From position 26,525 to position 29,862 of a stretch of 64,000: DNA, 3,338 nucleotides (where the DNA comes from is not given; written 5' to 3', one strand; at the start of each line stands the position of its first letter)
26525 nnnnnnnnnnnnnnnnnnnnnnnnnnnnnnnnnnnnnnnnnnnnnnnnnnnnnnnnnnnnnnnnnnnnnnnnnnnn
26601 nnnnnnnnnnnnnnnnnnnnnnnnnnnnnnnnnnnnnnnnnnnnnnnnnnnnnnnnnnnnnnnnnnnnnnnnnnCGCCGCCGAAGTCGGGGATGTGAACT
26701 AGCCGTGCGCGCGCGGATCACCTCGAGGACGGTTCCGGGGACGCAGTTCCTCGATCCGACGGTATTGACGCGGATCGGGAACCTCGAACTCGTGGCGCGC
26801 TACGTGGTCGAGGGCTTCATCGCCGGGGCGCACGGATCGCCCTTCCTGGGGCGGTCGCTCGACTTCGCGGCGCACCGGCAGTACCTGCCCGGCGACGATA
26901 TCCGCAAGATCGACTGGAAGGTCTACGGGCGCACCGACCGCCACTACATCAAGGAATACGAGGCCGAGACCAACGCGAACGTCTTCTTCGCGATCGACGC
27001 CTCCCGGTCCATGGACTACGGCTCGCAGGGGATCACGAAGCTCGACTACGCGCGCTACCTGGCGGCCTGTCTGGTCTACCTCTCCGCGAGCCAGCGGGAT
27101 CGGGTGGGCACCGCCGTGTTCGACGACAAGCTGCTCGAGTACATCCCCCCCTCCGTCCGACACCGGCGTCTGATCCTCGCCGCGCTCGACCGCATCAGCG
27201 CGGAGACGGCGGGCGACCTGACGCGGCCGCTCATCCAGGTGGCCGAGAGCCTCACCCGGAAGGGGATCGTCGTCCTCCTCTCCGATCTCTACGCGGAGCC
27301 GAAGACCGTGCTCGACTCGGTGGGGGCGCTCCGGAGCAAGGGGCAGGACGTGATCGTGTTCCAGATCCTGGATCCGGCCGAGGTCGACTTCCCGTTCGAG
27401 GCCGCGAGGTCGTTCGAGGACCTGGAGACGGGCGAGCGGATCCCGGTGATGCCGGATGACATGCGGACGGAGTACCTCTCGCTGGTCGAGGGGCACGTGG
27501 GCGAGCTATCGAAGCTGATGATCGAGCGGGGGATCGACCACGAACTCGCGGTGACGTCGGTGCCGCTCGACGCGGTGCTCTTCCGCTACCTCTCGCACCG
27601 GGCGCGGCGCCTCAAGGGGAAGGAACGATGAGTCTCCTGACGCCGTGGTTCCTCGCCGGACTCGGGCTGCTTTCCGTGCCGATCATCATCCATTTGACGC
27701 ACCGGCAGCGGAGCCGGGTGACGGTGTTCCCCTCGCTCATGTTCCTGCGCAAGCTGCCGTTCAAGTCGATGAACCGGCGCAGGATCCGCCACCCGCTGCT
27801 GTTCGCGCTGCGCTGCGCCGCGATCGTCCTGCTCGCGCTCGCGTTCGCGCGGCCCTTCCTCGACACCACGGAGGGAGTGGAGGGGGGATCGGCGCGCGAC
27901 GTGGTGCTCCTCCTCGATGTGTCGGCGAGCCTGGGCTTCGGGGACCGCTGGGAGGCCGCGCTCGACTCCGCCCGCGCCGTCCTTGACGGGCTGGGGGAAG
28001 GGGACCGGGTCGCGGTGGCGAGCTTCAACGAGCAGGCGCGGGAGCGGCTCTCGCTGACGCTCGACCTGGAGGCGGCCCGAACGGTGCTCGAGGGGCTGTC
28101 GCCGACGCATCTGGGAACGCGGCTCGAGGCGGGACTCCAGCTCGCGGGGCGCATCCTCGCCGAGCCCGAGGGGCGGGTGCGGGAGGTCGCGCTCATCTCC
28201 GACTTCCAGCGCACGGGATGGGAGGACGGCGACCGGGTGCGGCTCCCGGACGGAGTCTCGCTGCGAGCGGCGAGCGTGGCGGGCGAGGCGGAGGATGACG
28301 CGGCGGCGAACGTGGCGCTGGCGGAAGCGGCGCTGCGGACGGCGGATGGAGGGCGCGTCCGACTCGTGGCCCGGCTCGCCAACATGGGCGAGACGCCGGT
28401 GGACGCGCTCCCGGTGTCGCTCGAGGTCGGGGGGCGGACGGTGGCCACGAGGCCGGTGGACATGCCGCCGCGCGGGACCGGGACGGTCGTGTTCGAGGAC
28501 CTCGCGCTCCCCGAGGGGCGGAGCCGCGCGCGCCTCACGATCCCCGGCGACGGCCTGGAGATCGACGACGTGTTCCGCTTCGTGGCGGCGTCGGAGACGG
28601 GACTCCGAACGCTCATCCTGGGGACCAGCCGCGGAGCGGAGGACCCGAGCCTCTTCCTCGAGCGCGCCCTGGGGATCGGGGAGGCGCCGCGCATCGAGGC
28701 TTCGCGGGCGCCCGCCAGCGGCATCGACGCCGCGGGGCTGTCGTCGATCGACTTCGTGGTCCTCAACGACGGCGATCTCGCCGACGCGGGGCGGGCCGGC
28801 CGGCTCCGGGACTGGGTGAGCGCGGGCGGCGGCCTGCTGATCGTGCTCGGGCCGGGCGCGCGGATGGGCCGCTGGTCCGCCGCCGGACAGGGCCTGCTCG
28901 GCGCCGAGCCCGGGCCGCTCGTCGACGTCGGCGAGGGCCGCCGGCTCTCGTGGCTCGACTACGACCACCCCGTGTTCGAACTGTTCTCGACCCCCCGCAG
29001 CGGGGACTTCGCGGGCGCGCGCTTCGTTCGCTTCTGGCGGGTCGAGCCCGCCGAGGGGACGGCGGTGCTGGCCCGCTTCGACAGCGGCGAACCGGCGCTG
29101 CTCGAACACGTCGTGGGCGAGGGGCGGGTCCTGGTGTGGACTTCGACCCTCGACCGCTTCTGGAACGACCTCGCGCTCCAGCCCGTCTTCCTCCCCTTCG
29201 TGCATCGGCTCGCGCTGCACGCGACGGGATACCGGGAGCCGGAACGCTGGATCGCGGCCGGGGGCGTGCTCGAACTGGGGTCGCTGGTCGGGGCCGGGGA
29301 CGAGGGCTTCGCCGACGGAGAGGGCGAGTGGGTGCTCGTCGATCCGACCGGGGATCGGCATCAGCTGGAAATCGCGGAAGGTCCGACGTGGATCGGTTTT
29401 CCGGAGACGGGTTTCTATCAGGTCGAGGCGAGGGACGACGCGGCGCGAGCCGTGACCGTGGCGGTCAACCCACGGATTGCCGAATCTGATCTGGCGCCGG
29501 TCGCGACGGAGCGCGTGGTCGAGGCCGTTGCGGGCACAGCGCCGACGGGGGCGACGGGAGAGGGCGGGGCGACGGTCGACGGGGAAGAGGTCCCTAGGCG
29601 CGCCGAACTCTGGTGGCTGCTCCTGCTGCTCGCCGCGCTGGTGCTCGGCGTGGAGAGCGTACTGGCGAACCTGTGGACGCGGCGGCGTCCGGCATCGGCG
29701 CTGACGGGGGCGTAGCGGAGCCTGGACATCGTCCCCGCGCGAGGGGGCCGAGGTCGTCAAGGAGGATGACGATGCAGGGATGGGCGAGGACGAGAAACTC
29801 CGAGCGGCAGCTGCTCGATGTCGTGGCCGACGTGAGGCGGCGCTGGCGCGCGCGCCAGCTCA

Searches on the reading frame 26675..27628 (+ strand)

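Call 26: search_protein_families(library=pfam, proteins=[window:26675-27628:+], max_evalue=0.0001)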
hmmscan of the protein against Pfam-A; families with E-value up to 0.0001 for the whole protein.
window:26675-27628:+ (318 aa): 2 families
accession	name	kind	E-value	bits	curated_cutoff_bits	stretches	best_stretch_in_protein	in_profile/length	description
PF01882.25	DUF58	-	4.4e-45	154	23.4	1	67-271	2-210/216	Protein of unknown function DUF58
PF13519.12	VWA_2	-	2.5e-07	31.7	27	1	104-204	2-105/107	von Willebrand factor type A domain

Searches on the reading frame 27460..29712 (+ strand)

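Call 26: search_protein_families(library=pfam, proteins=[window:27460-29712:+], max_evalue=0.0001)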
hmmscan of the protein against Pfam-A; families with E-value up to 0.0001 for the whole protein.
window:27460-29712:+ (751 aa): 3 families
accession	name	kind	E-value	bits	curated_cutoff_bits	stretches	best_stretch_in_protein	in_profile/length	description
PF07584.16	BatA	-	2.1e-18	66.9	25.9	1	57-132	1-77/77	Aerotolerance regulator N-terminal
PF13519.12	VWA_2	-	3.6e-14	53.7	27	1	148-249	1-106/107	von Willebrand factor type A domain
PF00092.34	VWA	-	1.7e-05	25.6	23.8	1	147-241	1-104/174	von Willebrand factor type A domain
